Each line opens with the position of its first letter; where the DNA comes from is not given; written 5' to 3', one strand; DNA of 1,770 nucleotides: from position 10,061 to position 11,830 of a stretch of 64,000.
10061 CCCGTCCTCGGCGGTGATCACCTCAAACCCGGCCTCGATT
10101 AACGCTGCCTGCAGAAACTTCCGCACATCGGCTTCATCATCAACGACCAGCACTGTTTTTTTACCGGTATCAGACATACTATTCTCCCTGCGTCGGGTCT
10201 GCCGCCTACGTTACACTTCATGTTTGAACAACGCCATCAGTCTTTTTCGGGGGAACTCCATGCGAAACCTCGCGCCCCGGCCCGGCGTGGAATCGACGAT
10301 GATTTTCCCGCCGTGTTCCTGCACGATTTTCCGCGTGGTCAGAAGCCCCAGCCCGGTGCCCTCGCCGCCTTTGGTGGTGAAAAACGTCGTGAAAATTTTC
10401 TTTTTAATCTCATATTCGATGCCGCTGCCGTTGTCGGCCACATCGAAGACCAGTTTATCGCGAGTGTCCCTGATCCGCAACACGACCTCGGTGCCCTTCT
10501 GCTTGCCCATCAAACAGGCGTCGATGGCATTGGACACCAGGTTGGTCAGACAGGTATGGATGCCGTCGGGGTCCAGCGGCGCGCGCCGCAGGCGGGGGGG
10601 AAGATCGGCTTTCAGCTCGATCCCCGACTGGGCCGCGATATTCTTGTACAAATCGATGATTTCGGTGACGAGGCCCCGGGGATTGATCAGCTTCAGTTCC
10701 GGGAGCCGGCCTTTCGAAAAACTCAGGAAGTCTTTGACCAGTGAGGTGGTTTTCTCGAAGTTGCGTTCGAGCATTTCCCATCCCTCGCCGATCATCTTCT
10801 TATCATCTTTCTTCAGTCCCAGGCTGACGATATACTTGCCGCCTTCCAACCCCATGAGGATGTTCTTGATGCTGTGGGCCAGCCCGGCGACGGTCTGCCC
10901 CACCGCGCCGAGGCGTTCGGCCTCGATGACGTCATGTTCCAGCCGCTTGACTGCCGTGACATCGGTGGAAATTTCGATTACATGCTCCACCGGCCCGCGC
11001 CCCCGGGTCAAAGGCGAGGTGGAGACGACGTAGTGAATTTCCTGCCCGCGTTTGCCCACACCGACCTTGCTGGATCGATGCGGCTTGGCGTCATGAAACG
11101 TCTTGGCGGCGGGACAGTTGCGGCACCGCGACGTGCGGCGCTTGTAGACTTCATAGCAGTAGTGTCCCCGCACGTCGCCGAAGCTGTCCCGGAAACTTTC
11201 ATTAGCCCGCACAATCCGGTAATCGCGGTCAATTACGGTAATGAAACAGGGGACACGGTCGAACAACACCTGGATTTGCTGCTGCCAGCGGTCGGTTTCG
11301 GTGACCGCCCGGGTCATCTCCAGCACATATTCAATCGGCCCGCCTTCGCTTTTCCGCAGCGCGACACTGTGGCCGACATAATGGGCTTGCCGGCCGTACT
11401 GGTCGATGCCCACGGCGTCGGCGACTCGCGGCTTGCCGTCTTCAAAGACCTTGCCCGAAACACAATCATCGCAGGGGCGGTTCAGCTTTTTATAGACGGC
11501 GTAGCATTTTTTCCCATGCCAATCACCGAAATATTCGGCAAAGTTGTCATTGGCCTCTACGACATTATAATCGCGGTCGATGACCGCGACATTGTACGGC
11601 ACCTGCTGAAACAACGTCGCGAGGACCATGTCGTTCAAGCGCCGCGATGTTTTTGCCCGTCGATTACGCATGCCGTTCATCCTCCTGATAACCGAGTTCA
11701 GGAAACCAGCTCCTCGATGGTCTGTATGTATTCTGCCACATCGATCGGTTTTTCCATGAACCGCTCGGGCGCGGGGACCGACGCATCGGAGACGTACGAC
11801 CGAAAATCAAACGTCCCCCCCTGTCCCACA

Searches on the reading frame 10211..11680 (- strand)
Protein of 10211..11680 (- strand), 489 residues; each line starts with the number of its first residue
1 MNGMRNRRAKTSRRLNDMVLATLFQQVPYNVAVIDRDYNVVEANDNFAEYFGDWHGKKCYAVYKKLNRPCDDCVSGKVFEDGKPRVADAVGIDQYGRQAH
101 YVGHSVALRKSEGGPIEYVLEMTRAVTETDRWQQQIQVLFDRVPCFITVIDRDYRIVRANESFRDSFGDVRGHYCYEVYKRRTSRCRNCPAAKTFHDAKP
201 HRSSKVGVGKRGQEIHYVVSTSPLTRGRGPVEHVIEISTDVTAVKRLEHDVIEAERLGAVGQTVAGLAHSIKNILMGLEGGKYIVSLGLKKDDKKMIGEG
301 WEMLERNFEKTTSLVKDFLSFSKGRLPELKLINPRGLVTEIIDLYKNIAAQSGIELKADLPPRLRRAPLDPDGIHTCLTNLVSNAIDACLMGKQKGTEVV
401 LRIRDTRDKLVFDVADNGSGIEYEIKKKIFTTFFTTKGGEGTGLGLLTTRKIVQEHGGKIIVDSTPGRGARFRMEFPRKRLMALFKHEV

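Call 32: search_protein_families(library=pfam, proteins=[window:10211-11680:-], max_evalue=0.00001)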
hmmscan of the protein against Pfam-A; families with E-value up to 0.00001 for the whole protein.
window:10211-11680:- (489 aa): 4 families
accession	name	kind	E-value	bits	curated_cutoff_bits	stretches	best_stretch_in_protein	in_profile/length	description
PF02518.31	HATPase_c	-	8.7e-26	91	26.4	1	370-479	2-110/111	Histidine kinase-, DNA gyrase B-, and HSP90-like ATPase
PF08448.16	PAS_4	-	1e-19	71.2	23.1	1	140-246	1-110/110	PAS fold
PF13426.13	PAS_9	-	1e-12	48.7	27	1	145-243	2-103/103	PAS domain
PF13188.13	PAS_8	-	8.1e-09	35.5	21.8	0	20-67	3-51/65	PAS domain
